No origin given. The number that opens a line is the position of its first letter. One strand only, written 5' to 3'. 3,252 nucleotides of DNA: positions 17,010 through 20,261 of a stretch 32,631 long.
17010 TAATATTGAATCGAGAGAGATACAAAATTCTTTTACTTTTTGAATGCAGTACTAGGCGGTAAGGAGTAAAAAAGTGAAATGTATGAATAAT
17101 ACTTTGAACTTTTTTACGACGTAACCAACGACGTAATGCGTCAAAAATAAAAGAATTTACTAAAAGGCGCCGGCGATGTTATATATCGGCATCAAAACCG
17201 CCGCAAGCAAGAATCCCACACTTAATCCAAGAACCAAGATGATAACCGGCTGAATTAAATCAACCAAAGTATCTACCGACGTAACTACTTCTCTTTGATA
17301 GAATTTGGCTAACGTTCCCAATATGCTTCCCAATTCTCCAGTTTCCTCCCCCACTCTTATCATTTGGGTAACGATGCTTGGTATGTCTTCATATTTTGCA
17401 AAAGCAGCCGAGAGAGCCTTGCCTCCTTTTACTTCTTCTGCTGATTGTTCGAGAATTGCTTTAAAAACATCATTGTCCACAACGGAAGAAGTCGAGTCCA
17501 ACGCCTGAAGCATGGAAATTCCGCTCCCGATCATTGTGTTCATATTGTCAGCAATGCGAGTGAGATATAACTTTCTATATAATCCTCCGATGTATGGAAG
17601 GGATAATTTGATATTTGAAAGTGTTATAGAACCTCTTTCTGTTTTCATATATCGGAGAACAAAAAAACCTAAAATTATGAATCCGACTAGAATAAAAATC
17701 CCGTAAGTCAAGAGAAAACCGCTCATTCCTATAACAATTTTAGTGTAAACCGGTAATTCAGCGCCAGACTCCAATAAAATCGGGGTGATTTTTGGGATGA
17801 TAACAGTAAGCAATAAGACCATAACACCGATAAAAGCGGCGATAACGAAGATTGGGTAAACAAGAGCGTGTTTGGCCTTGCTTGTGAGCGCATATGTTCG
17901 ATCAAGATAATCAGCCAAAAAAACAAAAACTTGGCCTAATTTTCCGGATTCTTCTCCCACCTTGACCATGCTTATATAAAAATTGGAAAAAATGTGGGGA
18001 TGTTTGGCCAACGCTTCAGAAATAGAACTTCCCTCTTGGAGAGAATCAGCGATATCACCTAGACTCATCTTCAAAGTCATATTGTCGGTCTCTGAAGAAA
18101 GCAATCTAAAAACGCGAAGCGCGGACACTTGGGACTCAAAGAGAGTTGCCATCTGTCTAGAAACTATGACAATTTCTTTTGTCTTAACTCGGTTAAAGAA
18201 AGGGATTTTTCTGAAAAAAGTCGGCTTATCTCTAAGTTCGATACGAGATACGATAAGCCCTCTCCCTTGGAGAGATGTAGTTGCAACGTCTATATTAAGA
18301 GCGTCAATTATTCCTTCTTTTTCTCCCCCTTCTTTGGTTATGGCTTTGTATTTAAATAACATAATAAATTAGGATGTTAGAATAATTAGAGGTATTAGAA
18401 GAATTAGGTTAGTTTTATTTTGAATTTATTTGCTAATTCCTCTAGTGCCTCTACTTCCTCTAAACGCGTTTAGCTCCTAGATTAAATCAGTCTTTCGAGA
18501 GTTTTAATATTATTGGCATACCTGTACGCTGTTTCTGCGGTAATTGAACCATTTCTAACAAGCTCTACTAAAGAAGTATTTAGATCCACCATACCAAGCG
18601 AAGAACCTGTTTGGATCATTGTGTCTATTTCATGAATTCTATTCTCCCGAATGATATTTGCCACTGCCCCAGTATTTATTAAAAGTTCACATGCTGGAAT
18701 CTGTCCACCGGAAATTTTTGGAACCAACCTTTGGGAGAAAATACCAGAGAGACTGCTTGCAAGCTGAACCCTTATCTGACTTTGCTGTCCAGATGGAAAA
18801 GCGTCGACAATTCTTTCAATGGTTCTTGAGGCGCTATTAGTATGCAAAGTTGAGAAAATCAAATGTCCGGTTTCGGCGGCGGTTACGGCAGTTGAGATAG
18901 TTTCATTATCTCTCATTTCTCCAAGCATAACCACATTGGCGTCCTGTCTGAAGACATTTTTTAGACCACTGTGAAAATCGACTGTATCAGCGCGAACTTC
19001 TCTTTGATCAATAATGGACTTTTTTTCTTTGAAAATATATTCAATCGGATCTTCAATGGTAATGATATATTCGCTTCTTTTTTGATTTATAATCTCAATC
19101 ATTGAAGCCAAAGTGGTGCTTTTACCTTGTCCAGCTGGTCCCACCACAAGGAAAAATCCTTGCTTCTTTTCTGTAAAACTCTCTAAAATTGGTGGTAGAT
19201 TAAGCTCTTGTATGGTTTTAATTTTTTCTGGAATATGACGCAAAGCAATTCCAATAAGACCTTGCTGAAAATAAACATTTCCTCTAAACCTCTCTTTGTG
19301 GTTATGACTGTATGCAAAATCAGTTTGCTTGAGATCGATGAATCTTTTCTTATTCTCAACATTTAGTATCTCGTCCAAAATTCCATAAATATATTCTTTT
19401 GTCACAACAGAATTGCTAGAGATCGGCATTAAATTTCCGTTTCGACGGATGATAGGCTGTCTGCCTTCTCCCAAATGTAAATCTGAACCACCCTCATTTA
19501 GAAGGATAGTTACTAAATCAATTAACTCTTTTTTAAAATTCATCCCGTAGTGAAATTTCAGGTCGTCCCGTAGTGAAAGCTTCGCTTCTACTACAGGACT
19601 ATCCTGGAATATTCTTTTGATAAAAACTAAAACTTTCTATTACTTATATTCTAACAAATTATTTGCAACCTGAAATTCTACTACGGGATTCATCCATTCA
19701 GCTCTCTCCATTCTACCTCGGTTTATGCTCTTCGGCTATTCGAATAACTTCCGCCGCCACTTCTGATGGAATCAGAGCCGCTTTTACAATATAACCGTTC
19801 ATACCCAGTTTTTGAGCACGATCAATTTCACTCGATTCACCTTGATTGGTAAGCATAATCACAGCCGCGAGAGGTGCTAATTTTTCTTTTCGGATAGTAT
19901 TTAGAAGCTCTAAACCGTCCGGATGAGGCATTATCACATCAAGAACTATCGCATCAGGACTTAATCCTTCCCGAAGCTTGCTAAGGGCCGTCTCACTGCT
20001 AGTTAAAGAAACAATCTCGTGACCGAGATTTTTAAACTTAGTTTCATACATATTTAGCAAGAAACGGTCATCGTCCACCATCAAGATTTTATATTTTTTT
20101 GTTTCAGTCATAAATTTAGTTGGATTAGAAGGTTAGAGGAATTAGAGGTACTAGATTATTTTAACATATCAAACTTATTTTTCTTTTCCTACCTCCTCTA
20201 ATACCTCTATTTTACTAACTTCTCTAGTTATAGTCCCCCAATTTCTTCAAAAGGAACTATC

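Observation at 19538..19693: Second member of the family sits exactly at the pilT start codon, flanked by duplicated ATGAAT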

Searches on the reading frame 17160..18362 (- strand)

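Call 12: search_protein_families(library=pfam, proteins=[window:17160-18362:-])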
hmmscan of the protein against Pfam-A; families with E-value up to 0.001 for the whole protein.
window:17160-18362:- (400 aa): 1 family
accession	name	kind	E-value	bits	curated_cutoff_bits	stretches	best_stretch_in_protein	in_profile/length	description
PF00482.28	T2SSF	-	1.6e-52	177.2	25.2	2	68-190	2-125/125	Type II secretion system (T2SS), protein F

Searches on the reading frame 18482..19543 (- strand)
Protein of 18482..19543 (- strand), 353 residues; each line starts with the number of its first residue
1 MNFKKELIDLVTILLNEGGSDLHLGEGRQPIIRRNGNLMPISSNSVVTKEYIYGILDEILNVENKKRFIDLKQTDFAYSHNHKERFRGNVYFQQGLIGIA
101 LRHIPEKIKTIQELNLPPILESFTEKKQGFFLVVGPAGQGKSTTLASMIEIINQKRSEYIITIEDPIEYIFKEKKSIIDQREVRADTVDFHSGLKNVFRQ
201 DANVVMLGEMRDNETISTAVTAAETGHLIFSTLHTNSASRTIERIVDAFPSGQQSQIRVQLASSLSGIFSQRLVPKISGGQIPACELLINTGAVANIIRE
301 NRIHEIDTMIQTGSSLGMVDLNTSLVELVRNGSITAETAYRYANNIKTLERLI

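Call 12: search_protein_families(library=pfam, proteins=[window:18482-19543:-])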
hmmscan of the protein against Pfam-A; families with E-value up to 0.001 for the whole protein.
window:18482-19543:- (353 aa): 2 families
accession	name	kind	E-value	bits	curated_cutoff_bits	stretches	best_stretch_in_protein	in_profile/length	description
PF00437.27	T2SSE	-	6.5e-43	147.2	24.9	1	120-278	134-282/370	Type II/IV secretion system protein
PF25199.1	nSTAND_NTPase5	-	0.00017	21.9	34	1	124-215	37-137/145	Novel STAND NTPase 5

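Call 14: find_related_loci(query=window:18482-19543:-, collection=genome_contigs, flank=3000)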
Query window:18482-19543:- (353 aa) in genome_contigs; peptide patterns used: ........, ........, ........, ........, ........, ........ (x = any residue, [..] = any of these).
212 stretches matched a pattern; 46 encode a relative of the query (tblastn E <= 1e-3); 46 distinct loci.
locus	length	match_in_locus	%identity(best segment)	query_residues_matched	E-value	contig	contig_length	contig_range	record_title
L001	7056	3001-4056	55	1-353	1e-125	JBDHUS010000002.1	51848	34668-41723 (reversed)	MAG: Candidatus Paceibacteria bacterium isolate AS-MICRO-3CA.16 NODE_2298_length_51848_cov_18.125080, whole genome shotg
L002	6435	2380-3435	54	1-353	2e-123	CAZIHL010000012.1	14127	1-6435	MAG TPA_asm: uncultured Candidatus Saccharibacteria bacterium isolate SRP285395_co2_44 genome assembly, contig: NODE_672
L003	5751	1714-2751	45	9-353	7e-100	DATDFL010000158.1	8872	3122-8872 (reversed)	MAG TPA_asm: Gaiellaceae bacterium isolate SMAG_U225 k141_926068, whole genome shotgun sequence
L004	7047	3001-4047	45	6-353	6e-100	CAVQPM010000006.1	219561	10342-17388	MAG: uncultured Solirubrobacterales bacterium isolate MFD01299.bin.2.24 genome assembly, contig: contig_18798, whole gen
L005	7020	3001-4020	46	14-353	3e-99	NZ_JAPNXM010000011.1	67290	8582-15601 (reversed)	Deferribacter thermophilus strain BMA NODE_11_length_67290_cov_260.910717, whole genome shotgun sequence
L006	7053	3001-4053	44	9-353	7e-96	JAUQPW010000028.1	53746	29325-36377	MAG: bacterium isolate JZ-2.bins.100.201901 NODE_1054_length_53746_cov_1.491859, whole genome shotgun sequence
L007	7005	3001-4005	45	19-353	9e-96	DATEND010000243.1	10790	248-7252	MAG TPA_asm: Candidatus Eisenbacteria bacterium isolate SMAG_U8960 k141_919284, whole genome shotgun sequence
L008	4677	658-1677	43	14-353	4e-94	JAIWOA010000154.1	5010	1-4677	MAG: Calditerrivibrio sp. isolate W28 contig-93_14448, whole genome shotgun sequence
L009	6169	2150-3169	44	14-353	4e-94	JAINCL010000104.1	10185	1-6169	MAG: Deferribacterales bacterium isolate BIN5 1946, whole genome shotgun sequence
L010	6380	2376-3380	45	19-353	2e-93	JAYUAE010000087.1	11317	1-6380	MAG: Candidatus Eisenbacteria bacterium isolate GFS_6454 GFS_6454_86, whole genome shotgun sequence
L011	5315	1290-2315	43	7-345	2e-92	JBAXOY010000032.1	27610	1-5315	MAG: Chlamydiota bacterium isolate ELA517 MAG517_32, whole genome shotgun sequence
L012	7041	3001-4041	43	7-353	3e-91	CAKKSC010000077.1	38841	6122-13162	Desulfuromonadales bacterium isolate Hainich-H52-bin013-1 genome assembly, contig: H52-bin013_1_Hain_H52_02um_R1_264_len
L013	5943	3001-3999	45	7-339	1e-91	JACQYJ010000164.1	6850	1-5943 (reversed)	MAG: Deltaproteobacteria bacterium isolate NC_groundwater_1538_Pr4_S-0.65um_48_7 SR1-18-Sp65_coassembly_scaffold_367009,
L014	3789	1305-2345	42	7-353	1e-91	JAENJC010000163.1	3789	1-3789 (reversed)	MAG: Deltaproteobacteria bacterium isolate CoA_3_bin.27 scaffold_21024, whole genome shotgun sequence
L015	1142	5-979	44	29-353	1e-98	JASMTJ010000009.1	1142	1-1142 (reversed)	MAG: Bacteroidales bacterium isolate GSC-VFA-60_REP7 CoA_60C_k149_386, whole genome shotgun sequence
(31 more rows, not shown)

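Call 16: find_encoding_contigs(protein=window:18482-19543:-, flank=10000, max_places=10)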
Protein window:18482-19543:- (353 aa): 7 contigs read that carry it; 4 places shown.
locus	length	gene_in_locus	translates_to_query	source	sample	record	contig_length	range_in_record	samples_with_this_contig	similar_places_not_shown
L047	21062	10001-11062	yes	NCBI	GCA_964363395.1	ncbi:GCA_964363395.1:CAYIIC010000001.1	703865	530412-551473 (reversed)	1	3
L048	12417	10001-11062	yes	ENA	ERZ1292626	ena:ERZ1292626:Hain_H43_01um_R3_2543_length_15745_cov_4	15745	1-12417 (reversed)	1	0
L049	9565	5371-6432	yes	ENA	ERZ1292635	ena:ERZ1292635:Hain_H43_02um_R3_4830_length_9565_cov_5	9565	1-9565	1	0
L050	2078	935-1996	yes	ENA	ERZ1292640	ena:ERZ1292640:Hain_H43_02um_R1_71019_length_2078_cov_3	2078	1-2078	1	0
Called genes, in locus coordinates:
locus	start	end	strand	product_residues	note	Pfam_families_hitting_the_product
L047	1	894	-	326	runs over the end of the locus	PF13403:Hint_2 (weak)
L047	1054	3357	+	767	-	-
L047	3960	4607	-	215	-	PF00156:Pribosyltran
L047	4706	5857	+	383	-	PF11104:PilM_2, PF14450:FtsA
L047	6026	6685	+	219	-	-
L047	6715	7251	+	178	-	-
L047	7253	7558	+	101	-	-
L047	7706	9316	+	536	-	PF05157:MshEN, PF00437:T2SSE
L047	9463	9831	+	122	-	PF00072:Response_reg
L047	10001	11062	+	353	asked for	PF00437:T2SSE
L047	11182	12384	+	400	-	PF28597:T2SSF_N, PF00482:T2SSF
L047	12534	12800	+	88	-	-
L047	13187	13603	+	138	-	PF07963:N_methyl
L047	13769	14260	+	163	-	PF07963:N_methyl (weak)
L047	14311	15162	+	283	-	PF06750:A24_N_bact, PF01478:Peptidase_A24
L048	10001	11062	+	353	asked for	PF00437:T2SSE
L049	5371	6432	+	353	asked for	PF00437:T2SSE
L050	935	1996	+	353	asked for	PF00437:T2SSE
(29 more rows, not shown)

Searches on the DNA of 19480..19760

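Call 40: search_rna_families(source=window, start=19480, end=19760, threshold=evalue, max_evalue=10)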
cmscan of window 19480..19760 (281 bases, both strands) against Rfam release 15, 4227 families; matches with E-value up to 10: 4.
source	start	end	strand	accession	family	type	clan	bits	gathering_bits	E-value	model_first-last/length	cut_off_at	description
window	19542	19689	-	RF04150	MIR2655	Gene; miRNA;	-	14.7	122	4.3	28-239/267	no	MIR2655 microRNA precursor family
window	19572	19667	-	RF04179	BTnc049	Gene; sRNA;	-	14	81.9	6.9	1-111/111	no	Bacteroides sRNA BTnc049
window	19560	19605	-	RF03779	mir-1805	Gene; miRNA;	-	13.9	64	4.3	1-84/84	no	mir-1805 microRNA precursor family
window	19558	19598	-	RF01068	Guanidine-II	Cis-reg; riboswitch;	-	12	32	4.2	1-48/48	no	Guanidine-II riboswitch aptamer (mini-ykkC)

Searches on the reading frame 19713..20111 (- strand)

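Call 12: search_protein_families(library=pfam, proteins=[window:19713-20111:-])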
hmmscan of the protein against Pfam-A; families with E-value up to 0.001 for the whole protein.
window:19713-20111:- (132 aa): 1 family
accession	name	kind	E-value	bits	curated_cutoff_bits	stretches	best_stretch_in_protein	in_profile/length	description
PF00072.30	Response_reg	-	2.2e-19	70.1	30.2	1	9-111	1-100/111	Response regulator receiver domain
